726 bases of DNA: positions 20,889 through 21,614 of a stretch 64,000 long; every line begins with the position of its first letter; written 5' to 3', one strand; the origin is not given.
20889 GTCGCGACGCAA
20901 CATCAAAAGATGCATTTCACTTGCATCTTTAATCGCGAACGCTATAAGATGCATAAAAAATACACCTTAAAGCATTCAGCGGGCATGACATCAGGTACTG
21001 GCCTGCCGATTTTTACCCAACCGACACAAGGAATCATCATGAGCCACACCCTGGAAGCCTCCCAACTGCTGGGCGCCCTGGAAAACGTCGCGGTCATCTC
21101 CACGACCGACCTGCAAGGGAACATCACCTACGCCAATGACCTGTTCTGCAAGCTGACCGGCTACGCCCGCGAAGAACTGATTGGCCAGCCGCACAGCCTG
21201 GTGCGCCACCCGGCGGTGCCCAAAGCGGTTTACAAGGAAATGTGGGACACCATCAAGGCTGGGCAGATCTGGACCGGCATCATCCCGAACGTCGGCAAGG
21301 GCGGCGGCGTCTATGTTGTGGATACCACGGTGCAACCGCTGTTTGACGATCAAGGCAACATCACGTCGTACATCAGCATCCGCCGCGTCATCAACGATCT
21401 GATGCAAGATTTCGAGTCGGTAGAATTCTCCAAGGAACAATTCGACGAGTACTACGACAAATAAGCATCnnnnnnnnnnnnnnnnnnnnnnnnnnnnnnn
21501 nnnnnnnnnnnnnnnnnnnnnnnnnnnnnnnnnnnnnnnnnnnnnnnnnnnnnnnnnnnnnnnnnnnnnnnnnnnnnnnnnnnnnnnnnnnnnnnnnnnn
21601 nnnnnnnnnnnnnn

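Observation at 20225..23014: NsrR-controlled stand-alone PAS + diflavin reductase: candidate new nitrosative-stress module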

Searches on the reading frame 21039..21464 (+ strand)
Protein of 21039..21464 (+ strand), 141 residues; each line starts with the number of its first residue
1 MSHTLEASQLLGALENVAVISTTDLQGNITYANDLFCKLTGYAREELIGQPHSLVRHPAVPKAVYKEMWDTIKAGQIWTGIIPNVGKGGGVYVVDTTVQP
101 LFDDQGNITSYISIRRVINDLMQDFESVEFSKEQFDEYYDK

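Call 5: search_protein_families(library=pfam, proteins=[window:21039-21464:+], max_evalue=0.01)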
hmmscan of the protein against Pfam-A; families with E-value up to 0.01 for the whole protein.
window:21039-21464:+ (141 aa): 5 families
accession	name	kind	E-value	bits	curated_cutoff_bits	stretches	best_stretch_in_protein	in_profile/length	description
PF00989.32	PAS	-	2e-14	54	22.6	1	20-114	14-109/113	PAS fold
PF08447.18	PAS_3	-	2.2e-14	53.9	25.6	1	30-114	2-88/89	PAS fold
PF13426.13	PAS_9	-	3.6e-13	50.1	27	1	18-114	3-97/103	PAS domain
PF08448.16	PAS_4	-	2.7e-06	28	23.1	1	20-114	8-101/110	PAS fold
PF13188.13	PAS_8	-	0.00013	22.2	21.8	1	18-55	13-47/65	PAS domain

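Call 6: search_protein_families(library=ncbifam, proteins=[window:21039-21464:+], max_evalue=0.01)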
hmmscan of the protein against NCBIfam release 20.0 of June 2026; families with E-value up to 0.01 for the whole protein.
window:21039-21464:+ (141 aa): 12 families
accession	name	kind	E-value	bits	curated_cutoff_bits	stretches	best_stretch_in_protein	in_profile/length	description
TIGR02938.1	nifL_nitrog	equivalog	1.2e-23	83.5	242.45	1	19-123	16-120/494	nitrogen fixation negative regulator NifL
TIGR00229.1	sensory_box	domain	1.8e-15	57.2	22.9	1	14-120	11-118/126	PAS domain S-box protein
NF045675.1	PhdiestaseDibA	equivalog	6.6e-15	54.5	980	1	22-118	93-189/623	phosphodiesterase DibA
NF052652.1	YtvA_fam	equivalog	2.6e-08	33.7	250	1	16-132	11-128/243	YtvA family blue-light photoreceptor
NF010076.0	PRK13557.1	subfamily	1.4e-07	30.4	631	1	28-112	54-138/540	histidine kinase famiy protein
NF010077.0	PRK13559.1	subfamily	5.2e-07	28.9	361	1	28-120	67-159/364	hypothetical protein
NF052306.1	BluLightHisKinLov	equivalog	7.6e-07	28.3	450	1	24-113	42-131/334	blue-light-activated histidine kinase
NF053781.1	cdiGMPphdstlr2612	equivalog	9.8e-05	20.2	1600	1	15-120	722-828/1268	Tlr1612 family c-di-GMP phosphodiesterase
NF052574.1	HisKinEspCMyxo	equivalog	0.00012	20.4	1200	1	14-118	294-398/785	serine histidine kinase EspC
NF052573.1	HisKinEspAMyxo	equivalog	0.00033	18.8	1400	1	20-119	267-366/755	serine histidine kinase EspA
NF045595.1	HK_scytonemin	equivalog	0.002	16.6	865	1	28-118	26-114/637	scytonemin biosynthesis sensor histidine kinase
NF007298.0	PRK09776.1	equivalog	0.0061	14.4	1135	1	18-57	567-605/1111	diguanylate cyclase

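Call 7: find_homologous_proteins(query=window:21039-21464:+, max_evalue=0.001)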
Query window:21039-21464:+ (141 aa): 335 proteins with E <= 0.001 among 358 candidates; the best 120 are listed.
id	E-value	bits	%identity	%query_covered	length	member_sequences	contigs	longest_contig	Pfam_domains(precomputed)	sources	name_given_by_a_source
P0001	5.0e-89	313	100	100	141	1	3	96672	PF08447.19,PF13426.14,PF08448.17,PF00989.32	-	-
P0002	5.8e-83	293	93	100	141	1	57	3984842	PF08447.19,PF13426.14,PF08448.17,PF00989.32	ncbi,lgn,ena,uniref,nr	ncbi:PAS domain-containing protein [Kerstersia gyiorum]|uniref:Chemotaxis protein n=1 Tax=Kerstersia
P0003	8.1e-83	293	92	100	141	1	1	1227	PF08447.19,PF13426.14,PF08448.17,PF00989.32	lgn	-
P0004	9.0e-83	293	93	100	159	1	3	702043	PF08447.19,PF13426.14,PF08448.17,PF00989.32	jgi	jgi:PAS domain S-box-containing protein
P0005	1.1e-82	293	92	100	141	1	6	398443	PF08447.19,PF13426.14,PF08448.17,PF00989.32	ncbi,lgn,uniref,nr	ncbi:PAS domain S-box protein [Pseudomonas sp. S 311-6]|uniref:PAS domain-containing protein n=1 Tax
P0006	4.1e-82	291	91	100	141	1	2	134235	PF08447.19,PF13426.14,PF08448.17,PF00989.32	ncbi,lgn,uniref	ncbi:PAS domain-containing protein [Kerstersia similis]|uniref:PAS domain-containing protein n=1 Tax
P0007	1.1e-81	289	91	100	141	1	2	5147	PF08447.19,PF13426.14,PF08448.17,PF00989.32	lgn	-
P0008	7.1e-80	283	89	100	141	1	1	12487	PF08447.19,PF13426.14,PF08448.17,PF00989.32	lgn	-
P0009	1.4e-78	279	88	100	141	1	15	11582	PF08447.19,PF13426.14,PF08448.17,PF00989.32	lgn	-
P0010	3.8e-78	278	88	100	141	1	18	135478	PF08447.19,PF13426.14,PF08448.17,PF00989.32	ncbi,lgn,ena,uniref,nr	ncbi:PAS domain S-box protein [Allofranklinella schreckenbergeri]|uniref:PAS domain S-box protein n=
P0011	7.3e-78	277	88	100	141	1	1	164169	PF08447.19,PF13426.14,PF08448.17,PF00989.32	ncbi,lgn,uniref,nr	ncbi:PAS domain S-box protein [Allofranklinella schreckenbergeri]|uniref:PAS domain S-box protein n=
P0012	5.1e-77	274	87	100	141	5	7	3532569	PF08447.19,PF13426.14,PF08448.17,PF00989.32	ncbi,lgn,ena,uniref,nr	ncbi:PAS sensor domain-containing protein [Vandammella animalimorsus]|uniref:PAS sensor domain-conta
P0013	6.9e-77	274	87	100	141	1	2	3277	PF08447.19,PF13426.14,PF08448.17,PF00989.32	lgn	-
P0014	3.7e-76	271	84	100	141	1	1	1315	PF08447.19,PF13426.14,PF08448.17,PF00989.32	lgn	-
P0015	1.5e-75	269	88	99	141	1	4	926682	PF08447.19,PF13426.14,PF08448.17,PF00989.32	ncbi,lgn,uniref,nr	ncbi:PAS domain-containing protein [Pseudochelatococcus contaminans]|uniref:PAS domain S-box-contain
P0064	1.7e-70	253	79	100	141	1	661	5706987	PF08447.19,PF13426.14,PF08448.17,PF00989.32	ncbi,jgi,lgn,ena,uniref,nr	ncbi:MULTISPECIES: PAS domain-containing protein [Serratia]|jgi:PAS domain S-box-containing protein|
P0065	2.0e-70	253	80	94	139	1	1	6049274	PF08447.19,PF13426.14,PF08448.17,PF00989.32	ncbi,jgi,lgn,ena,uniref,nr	ncbi:PAS domain S-box protein [Pseudomonas sp. W4I3]|uniref:PAS domain-containing protein n=1 Tax=Ps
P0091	1.3e-69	250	79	99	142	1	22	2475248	PF08447.19,PF13426.14,PF08448.17,PF00989.32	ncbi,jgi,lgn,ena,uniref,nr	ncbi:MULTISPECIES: PAS domain-containing protein [Stenotrophomonas]|uniref:PAS domain-containing pro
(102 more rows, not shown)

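Call 9: find_encoding_contigs(protein=P0064, flank=5000, max_places=2)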
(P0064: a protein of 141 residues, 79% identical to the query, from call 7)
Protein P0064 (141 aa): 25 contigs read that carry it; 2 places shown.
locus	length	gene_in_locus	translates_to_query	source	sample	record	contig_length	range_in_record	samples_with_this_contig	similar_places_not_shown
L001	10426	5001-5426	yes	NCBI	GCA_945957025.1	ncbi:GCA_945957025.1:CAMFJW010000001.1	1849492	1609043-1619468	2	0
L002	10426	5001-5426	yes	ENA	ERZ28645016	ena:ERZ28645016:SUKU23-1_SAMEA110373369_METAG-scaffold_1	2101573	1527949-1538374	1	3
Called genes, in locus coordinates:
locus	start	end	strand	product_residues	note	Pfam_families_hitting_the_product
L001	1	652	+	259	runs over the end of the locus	PF00497:SBP_bac_3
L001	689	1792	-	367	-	PF01820:Dala_Dala_lig_N, PF02222:ATP-grasp, PF02786:CPSase_L_D2 (weak), PF07478:Dala_Dala_lig_C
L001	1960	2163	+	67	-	PF11903:ParD_like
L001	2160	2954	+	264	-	PF00557:Peptidase_M24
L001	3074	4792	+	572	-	PF01565:FAD_binding_4, PF09330:Lact-deh-memb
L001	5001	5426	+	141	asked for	PF00989:PAS, PF08448:PAS_4 (weak), PF13426:PAS_9, PF08447:PAS_3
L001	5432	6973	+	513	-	PF00258:Flavodoxin_1, PF00667:FAD_binding_1 (weak), PF00175:NAD_binding_1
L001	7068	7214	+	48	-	-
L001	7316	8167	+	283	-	PF00892:EamA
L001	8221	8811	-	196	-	PF04893:Yip1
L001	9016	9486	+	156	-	PF25087:GMPPB_C (faint), PF00132:Hexapep, PF25084:LbH_EIF2B (weak), PF14602:Hexapep_2 (weak)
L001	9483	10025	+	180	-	PF00583:Acetyltransf_1, PF13673:Acetyltransf_10 (weak), PF13508:Acetyltransf_7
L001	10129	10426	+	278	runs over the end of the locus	PF07313:AmiA-like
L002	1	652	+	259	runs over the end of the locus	PF00497:SBP_bac_3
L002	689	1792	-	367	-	PF01820:Dala_Dala_lig_N, PF02222:ATP-grasp, PF02786:CPSase_L_D2 (weak), PF07478:Dala_Dala_lig_C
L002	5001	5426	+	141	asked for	PF00989:PAS, PF08448:PAS_4 (weak), PF13426:PAS_9, PF08447:PAS_3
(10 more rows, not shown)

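Call 10: find_encoding_contigs(protein=P0091, flank=5000, max_places=2)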
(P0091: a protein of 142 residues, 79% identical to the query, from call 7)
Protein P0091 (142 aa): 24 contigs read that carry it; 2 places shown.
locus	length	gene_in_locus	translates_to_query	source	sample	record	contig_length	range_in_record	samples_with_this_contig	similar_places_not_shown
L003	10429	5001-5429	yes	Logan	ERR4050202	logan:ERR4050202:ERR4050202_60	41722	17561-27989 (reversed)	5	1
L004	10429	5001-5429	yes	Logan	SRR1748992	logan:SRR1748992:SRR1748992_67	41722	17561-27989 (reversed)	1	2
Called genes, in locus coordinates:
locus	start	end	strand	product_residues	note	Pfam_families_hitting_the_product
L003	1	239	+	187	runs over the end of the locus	PF03350:UPF0114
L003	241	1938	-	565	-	PF15420:Abhydrolase_9_N, PF10081:Abhydrolase_9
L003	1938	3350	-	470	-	PF00324:AA_permease, PF13520:AA_permease_2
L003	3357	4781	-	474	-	PF00324:AA_permease, PF03845:Spore_permease (weak), PF13520:AA_permease_2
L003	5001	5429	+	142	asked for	PF00989:PAS, PF08448:PAS_4 (weak), PF13426:PAS_9, PF08447:PAS_3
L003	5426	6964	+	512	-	PF00258:Flavodoxin_1, PF00667:FAD_binding_1 (weak), PF00175:NAD_binding_1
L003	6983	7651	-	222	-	PF00005:ABC_tran, PF13304:AAA_21 (faint)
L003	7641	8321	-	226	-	PF00528:BPD_transp_1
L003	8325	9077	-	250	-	PF12849:PBP_like_2 (weak), PF03466:LysR_substrate (faint), PF01547:SBP_bac_1, PF12974:Phosphonate-bd, PF13531:SBP_bac_11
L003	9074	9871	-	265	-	PF00027:cNMP_binding, PF13545:HTH_Crp_2, PF00325:Crp (weak)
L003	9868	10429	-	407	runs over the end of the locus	-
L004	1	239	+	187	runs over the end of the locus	PF03350:UPF0114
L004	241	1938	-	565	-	PF15420:Abhydrolase_9_N, PF10081:Abhydrolase_9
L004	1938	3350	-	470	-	PF00324:AA_permease, PF13520:AA_permease_2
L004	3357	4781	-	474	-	PF00324:AA_permease, PF03845:Spore_permease (weak), PF13520:AA_permease_2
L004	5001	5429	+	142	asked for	PF00989:PAS, PF08448:PAS_4 (weak), PF13426:PAS_9, PF08447:PAS_3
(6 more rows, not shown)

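Call 11: find_encoding_contigs(protein=P0065, flank=5000, max_places=2)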
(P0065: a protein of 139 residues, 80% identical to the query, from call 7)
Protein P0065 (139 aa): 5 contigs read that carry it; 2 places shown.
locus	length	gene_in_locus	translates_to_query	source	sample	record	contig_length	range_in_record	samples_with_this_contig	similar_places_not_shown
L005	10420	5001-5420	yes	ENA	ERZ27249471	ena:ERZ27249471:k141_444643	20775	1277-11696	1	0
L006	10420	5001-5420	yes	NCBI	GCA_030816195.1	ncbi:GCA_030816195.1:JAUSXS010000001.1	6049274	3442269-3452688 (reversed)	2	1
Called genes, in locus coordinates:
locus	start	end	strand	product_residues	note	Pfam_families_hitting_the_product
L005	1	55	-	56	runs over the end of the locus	PF03050:DDE_Tnp_IS66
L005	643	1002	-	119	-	PF01527:HTH_Tnp_1 (weak)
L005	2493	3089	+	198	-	PF00881:Nitroreductase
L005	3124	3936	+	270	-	PF02548:Pantoate_transf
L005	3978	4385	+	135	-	-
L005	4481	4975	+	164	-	-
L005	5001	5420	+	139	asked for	PF00989:PAS, PF08448:PAS_4 (weak), PF13426:PAS_9, PF08447:PAS_3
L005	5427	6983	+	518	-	PF00258:Flavodoxin_1, PF00667:FAD_binding_1 (weak), PF00175:NAD_binding_1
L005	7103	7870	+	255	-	PF02311:AraC_binding, PF00165:HTH_AraC (faint), PF12833:HTH_18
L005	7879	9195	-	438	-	PF03573:OprD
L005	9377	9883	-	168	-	PF07729:FCD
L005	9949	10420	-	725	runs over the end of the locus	PF04632:FUSC, PF13515:FUSC_2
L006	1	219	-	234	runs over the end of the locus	PF04391:DUF533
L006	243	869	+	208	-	PF05163:DinB, PF12867:DinB_2, PF04978:MST (weak)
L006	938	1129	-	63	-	-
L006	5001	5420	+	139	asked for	PF00989:PAS, PF08448:PAS_4 (weak), PF13426:PAS_9, PF08447:PAS_3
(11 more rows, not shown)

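Call 14: search_solved_structures(query=window:21039-21464:+, max_evalue=0.001, show_alignments=4)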
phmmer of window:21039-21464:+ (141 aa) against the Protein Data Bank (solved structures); distinct sequences matched with E-value up to 0.001: 99 (the best 60 are shown).
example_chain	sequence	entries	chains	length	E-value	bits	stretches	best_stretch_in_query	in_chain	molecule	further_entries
3ewk_A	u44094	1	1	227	2.6e-37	131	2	20-120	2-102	Sensor protein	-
8dik_A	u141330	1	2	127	2.2e-29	105.3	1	15-120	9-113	Aerotaxis receptor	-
31cj_A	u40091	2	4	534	1.4e-26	96.2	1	9-119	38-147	Aerotaxis receptor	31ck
2gj3_A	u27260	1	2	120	1.1e-17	67.4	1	19-120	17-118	Nitrogen fixation regulatory protein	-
9qq6_A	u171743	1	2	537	3.6e-17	65.7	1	19-123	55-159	histidine kinase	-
2z6d_A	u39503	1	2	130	1.2e-09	41.4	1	9-116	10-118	Phototropin-2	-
6i21_A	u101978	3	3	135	3e-08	36.8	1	13-121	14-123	Aureochrome1-like protein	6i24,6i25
6i20_B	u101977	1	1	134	3.3e-08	36.7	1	13-119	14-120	Aureochrome1-like protein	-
6i20_A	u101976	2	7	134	3.3e-08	36.7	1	13-119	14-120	Aureochrome1-like protein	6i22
6i23_B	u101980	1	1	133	3.6e-08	36.6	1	13-119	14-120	Aureochrome1-like protein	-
6i23_A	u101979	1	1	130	4.2e-08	36.3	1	13-119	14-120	Aureochrome1-like protein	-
3lyx_A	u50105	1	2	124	6e-07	32.6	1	19-118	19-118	Sensory box/GGDEF domain protein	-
4eer_A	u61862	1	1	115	1e-06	31.9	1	18-115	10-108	Phototropin-2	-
4eep_A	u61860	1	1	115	1.4e-06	31.4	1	18-115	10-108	Phototropin-2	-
5djt_A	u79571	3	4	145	1.5e-06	31.4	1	14-116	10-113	NPH1-2 | NPH1-1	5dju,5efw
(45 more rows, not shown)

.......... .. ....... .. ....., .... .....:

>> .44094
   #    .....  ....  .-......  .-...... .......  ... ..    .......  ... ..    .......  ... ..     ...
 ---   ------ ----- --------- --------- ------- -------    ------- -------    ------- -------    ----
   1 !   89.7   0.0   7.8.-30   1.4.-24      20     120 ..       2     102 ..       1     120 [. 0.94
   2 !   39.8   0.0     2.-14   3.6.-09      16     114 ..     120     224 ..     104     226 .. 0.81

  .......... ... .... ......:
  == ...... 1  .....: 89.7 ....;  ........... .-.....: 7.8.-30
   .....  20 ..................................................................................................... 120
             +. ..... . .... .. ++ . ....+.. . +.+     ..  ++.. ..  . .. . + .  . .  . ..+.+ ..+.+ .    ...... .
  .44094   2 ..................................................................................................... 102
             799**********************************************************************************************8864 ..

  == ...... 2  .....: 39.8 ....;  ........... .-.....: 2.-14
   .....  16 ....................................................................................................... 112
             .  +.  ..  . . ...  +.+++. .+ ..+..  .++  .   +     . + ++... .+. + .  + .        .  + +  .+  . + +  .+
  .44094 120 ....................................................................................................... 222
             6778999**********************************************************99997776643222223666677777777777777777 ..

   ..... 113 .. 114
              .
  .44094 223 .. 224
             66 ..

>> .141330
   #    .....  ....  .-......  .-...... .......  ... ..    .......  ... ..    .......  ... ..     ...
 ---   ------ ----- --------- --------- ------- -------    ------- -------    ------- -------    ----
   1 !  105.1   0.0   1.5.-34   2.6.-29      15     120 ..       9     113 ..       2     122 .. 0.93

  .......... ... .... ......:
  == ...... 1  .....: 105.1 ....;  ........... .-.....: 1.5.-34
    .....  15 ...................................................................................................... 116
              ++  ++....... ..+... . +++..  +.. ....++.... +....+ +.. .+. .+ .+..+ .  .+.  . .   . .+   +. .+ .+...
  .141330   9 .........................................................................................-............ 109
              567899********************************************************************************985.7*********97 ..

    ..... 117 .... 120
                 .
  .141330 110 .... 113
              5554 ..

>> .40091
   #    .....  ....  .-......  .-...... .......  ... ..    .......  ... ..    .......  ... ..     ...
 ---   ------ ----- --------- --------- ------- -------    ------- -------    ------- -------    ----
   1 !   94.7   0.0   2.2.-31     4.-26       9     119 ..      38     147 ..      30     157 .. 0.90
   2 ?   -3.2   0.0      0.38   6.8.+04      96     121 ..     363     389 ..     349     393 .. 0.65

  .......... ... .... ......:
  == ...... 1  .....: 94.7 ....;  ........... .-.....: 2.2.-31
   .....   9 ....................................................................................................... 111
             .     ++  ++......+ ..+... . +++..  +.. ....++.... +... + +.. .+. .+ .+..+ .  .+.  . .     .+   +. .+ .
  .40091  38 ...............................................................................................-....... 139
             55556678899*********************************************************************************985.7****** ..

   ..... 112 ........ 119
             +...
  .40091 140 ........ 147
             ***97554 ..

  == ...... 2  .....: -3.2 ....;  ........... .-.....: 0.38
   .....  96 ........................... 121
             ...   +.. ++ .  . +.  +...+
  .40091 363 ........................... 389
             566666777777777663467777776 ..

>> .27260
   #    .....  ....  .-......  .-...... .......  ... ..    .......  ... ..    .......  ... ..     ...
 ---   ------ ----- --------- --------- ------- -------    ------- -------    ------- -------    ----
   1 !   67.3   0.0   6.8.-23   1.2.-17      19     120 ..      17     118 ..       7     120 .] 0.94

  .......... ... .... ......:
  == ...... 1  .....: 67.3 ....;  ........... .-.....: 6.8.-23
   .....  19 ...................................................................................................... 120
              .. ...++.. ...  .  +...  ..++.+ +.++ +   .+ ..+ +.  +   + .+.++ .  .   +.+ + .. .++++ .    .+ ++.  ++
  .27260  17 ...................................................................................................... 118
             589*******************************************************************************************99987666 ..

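Call 21: find_related_loci(query=A1, collection=genome_contigs, flank=5000)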
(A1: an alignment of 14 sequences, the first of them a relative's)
Query A1 (141 aa) in genome_contigs; peptide patterns used: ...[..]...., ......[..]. (x = any residue, [..] = any of these).
485 stretches matched a pattern; 443 encode a relative of the query (tblastn E <= 1e-3); the best 80 are kept; 80 distinct loci.
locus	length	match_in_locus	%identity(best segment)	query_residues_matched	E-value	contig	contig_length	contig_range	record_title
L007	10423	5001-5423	88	1-141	3e-84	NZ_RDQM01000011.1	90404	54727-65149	Allofranklinella schreckenbergeri strain NML 97-0147 NML970147_11, whole genome shotgun sequence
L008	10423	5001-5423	93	1-141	3e-81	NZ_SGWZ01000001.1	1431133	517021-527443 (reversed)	Kerstersia gyiorum strain DSM 16618 Ga0310503_11, whole genome shotgun sequence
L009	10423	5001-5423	83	1-141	1e-80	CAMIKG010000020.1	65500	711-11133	MAG: uncultured Erwinia sp. isolate 4viR7d6rW3_bin.4.MAG genome assembly, contig: NODE_37_length_65500_cov_12.156299, wh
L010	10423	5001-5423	91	1-141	3e-80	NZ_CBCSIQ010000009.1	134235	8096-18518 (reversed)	Kerstersia similis strain CIP111651T isolate CIP111651T NODE_0009, whole genome shotgun sequence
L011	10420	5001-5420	82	1-140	3e-80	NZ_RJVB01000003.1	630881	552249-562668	Erwinia sp. JUb26 Ga0304838_103, whole genome shotgun sequence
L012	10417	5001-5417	83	1-139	5e-80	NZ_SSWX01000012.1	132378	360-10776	Lampropedia aestuarii strain YIM MLB12 Scaffold12, whole genome shotgun sequence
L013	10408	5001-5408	86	6-141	6e-80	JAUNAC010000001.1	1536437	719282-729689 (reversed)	MAG: Lautropia sp. isolate S18M_Sa_9 NODE_1_length_1536437_cov_35.759156, whole genome shotgun sequence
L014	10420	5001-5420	81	1-140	2e-79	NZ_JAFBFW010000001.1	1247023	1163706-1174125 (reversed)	Pantoea coffeiphila strain 1480 Ga0454181_01, whole genome shotgun sequence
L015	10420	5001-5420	78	1-140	3e-78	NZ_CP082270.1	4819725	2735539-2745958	Stenotrophomonas forensis strain DFS-20110405 chromosome, complete genome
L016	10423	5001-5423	80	1-141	3e-78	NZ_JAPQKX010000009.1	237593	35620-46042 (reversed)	Pectobacterium jejuense strain 13-115 NODE_9_length_237593_cov_35.591215, whole genome shotgun sequence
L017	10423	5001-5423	80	1-141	1e-77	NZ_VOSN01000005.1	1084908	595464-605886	Serratia montpellierensis strain PsyLou2A USDA-ARS_EBCL_PsyLou2A.5, whole genome shotgun sequence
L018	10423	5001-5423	80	1-141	7e-78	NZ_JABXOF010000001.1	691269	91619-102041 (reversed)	Serratia ureilytica strain CCUG:50595 contig00001, whole genome shotgun sequence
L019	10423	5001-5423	80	1-141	7e-78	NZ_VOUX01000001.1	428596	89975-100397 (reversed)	Serratia bockelmannii strain S3 NODE_4_length_428596_cov_58.560412, whole genome shotgun sequence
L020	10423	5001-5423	79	1-141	3e-77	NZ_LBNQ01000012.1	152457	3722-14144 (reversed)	Lampropedia cohaerens strain CT6 463, whole genome shotgun sequence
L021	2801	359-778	79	1-140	2e-78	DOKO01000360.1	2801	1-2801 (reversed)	MAG TPA_asm: Stenotrophomonas sp. isolate UBA9336 contig_3637, whole genome shotgun sequence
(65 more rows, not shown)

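Call 30: predict_structure(alignment_id=A1)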
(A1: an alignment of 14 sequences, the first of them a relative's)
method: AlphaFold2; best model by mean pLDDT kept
length: 141 residues; sequences in the alignment: 14
mean_pLDDT: 79.1   pTM: 0.70
mean pLDDT of the five models: 79.1, 70.8, 68.4, 64.4, 41.2
residues with pLDDT >= 90: 55; 70-90: 51; 50-70: 25; < 50: 10
segments of 3 or more residues with pLDDT < 50: 1-3, 137-139
pLDDT, mean of each block of 10 residues (from residue 1): 59 74 95 89 95 87 89 93 79 80 94 77 52 48 44
secondary structure, 60 per line:
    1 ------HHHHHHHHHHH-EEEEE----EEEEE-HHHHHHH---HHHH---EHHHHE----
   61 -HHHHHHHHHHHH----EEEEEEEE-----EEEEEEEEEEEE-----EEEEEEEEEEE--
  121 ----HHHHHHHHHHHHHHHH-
elements in order: H7-17 E19-23 E28-32 H34-40 H44-47 H52-55 H62-73 E78-85 E91-102 E108-118 H125-140

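Call 35: fold_search(model_id=the predicted structure, library=pdb)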
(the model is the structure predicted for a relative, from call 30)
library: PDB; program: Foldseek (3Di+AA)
matches with E <= 10: 1325; with E <= 0.001: 606
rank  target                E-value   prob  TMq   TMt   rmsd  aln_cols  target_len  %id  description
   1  8dik_A                1.1e-11  1.00  0.72  0.80   3.3       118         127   44  Redox properties and PAS domain structure of the E. coli Energy Sensor Aer indicate a multi-state sensing mechanism (released 2022-11-09)
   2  8dik_B                6.5e-11  1.00  0.69  0.86   1.3       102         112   50  Redox properties and PAS domain structure of the E. coli Energy Sensor Aer indicate a multi-state sensing mechanism (released 2022-11-09)
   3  9qq6_A                6.9e-11  1.00  0.76  0.23   4.7       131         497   28  Structure of the Azotobacter vinelandii NifL-NifA complex (released 2025-06-18)
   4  2gj3_B                9.7e-11  1.00  0.75  0.88   1.9       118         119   30  Crystal structure of the FAD-containing PAS domain of the protein NifL from Azotobacter vinelandii. (released 2007-03-06)
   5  2gj3_A                9.7e-11  1.00  0.75  0.88   2.0       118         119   30  Crystal structure of the FAD-containing PAS domain of the protein NifL from Azotobacter vinelandii. (released 2007-03-06)
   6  3ewk                  1.7e-10  1.00  0.69  0.44   7.0       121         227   43  Structure of the redox sensor domain of Methylococcus capsulatus (Bath) MmoS (released 2009-03-24)
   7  9vf7_A                8.5e-10  1.00  0.73  0.73   6.7       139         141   24  Structure of Meiothermus ruber Mrub_1259 LOV domain with N- and C-terminal alpha helices (MrLOVe) (released 2025-06-25)
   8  9vf7_C                1.2e-09  1.00  0.72  0.74   6.6       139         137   24  Structure of Meiothermus ruber Mrub_1259 LOV domain with N- and C-terminal alpha helices (MrLOVe) (released 2025-06-25)
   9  9vf7_B                1.4e-09  1.00  0.72  0.73   7.1       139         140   24  Structure of Meiothermus ruber Mrub_1259 LOV domain with N- and C-terminal alpha helices (MrLOVe) (released 2025-06-25)
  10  8pm1_B                3.4e-09  1.00  0.66  0.87   1.6       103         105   22  Structure of Chloroflexus aggregans flavin based fluorescent protein (CagFbFP) variant I52V A85Q (released 2023-07-05)
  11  8pm1_A                3.8e-09  1.00  0.66  0.84   1.7       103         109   22  Structure of Chloroflexus aggregans flavin based fluorescent protein (CagFbFP) variant I52V A85Q (released 2023-07-05)
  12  8pky_A                4.2e-09  1.00  0.66  0.86   1.7       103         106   22  Structure of Chloroflexus aggregans flavin based fluorescent protein (CagFbFP) Q148V variant (released 2023-07-05)
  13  9vf7_D                4.2e-09  1.00  0.75  0.76   6.8       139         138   24  Structure of Meiothermus ruber Mrub_1259 LOV domain with N- and C-terminal alpha helices (MrLOVe) (released 2025-06-25)
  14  2z6d_A                4.7e-09  1.00  0.71  0.84   2.1       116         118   27  Crystal structure of LOV1 domain of phototropin2 from Arabidopsis thaliana (released 2008-07-29)
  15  5dkk_A                5.0e-09  1.00  0.73  0.77   4.2       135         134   18  Structure of the dark-state monomer of the blue light photoreceptor Aureochrome 1a LOV from P. tricornutum (released 2016-01-13)
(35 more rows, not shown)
